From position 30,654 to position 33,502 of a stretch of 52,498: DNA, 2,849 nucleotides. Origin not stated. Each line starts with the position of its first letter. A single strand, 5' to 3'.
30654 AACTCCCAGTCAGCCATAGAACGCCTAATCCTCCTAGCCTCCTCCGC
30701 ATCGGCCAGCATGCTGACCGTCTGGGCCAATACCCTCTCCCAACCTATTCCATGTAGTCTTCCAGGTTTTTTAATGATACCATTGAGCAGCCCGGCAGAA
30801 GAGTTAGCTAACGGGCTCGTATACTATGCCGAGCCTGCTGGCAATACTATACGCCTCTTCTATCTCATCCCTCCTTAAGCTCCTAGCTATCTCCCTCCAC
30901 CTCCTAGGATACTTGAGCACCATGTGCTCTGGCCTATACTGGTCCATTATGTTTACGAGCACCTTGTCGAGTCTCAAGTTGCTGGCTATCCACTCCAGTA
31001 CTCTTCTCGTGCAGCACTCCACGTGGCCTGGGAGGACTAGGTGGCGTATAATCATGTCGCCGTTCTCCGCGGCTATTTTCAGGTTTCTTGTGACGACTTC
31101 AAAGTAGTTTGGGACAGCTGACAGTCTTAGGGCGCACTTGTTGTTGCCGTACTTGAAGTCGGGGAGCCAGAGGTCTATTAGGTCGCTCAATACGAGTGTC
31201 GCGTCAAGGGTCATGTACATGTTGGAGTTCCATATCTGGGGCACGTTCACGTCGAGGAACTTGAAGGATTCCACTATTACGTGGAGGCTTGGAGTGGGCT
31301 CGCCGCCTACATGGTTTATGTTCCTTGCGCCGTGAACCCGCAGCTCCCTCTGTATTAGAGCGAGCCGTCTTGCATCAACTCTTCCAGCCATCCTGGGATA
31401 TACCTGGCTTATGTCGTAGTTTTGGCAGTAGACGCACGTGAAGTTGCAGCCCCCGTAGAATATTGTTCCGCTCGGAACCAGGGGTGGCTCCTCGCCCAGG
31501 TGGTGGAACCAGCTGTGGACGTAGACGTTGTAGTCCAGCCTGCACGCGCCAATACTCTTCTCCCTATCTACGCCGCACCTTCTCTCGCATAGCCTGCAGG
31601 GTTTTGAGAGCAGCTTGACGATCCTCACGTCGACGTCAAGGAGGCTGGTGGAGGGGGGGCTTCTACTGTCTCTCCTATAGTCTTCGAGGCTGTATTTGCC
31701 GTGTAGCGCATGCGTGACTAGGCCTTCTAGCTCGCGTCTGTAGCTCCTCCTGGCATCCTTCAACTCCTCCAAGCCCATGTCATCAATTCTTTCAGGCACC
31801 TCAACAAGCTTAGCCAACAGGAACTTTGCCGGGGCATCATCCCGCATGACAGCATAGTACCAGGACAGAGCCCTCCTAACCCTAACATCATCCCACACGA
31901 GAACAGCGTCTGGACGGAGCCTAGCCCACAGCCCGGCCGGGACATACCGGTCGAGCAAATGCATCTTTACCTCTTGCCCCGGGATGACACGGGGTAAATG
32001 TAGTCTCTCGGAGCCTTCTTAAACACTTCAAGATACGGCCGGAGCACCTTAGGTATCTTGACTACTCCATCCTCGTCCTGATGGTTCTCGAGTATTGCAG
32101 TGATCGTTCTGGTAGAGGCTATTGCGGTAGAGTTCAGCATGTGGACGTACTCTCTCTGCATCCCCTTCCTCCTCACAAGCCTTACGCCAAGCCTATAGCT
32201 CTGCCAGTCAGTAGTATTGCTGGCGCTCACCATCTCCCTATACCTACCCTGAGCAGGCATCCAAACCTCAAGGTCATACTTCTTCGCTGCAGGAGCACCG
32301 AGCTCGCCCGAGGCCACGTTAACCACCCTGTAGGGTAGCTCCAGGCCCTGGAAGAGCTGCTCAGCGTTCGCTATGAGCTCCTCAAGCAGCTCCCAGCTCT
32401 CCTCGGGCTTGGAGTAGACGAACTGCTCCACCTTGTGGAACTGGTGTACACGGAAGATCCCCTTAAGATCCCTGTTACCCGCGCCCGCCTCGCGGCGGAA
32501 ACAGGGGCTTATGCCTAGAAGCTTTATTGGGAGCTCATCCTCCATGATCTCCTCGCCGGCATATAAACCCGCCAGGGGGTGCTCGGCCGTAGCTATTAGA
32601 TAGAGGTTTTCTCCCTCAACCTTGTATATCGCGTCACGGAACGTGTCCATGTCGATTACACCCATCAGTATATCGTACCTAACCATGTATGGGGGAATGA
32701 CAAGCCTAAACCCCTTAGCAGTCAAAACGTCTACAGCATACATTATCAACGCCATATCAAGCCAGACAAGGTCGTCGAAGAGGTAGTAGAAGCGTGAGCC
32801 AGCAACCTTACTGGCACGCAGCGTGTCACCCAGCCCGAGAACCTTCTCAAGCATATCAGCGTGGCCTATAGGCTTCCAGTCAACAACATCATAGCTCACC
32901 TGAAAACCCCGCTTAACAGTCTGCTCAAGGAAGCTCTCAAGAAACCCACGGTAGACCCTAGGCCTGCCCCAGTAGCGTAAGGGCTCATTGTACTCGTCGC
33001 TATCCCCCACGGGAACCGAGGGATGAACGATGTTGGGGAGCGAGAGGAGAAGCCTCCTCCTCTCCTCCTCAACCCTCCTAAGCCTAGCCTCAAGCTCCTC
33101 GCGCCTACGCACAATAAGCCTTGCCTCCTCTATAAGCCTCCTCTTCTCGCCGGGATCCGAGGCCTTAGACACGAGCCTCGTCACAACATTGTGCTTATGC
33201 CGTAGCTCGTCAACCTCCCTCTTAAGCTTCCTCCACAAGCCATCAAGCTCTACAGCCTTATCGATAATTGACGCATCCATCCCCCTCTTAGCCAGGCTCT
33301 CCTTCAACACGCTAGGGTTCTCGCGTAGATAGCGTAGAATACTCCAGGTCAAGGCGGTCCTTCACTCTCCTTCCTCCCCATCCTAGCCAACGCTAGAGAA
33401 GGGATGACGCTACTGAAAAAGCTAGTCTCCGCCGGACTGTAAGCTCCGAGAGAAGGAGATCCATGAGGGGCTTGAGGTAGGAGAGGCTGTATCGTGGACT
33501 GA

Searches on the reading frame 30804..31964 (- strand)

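Call 53: search_protein_families(library=pfam, proteins=[window:30804-31964:-], max_evalue=0.00001)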
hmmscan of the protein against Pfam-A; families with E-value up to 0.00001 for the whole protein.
window:30804-31964:- (386 aa): 1 family
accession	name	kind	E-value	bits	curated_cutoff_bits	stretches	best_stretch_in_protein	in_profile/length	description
PF04055.27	Radical_SAM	-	1.6e-12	48.4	29.5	1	168-326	2-166/166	Radical SAM superfamily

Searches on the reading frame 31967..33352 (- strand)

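Call 53: search_protein_families(library=pfam, proteins=[window:31967-33352:-], max_evalue=0.00001)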
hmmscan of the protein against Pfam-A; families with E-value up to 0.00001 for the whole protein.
window:31967-33352:- (461 aa): 2 families
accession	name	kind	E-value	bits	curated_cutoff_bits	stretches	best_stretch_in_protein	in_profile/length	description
PF00587.30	tRNA-synt_2b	-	7.8e-42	143.8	29.3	1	243-424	1-179/179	tRNA synthetase class II core domain (G, H, P, S and T)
PF02403.27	Seryl_tRNA_N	-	4.6e-21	75.5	28.2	1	7-109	5-108/108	Seryl-tRNA synthetase N-terminal domain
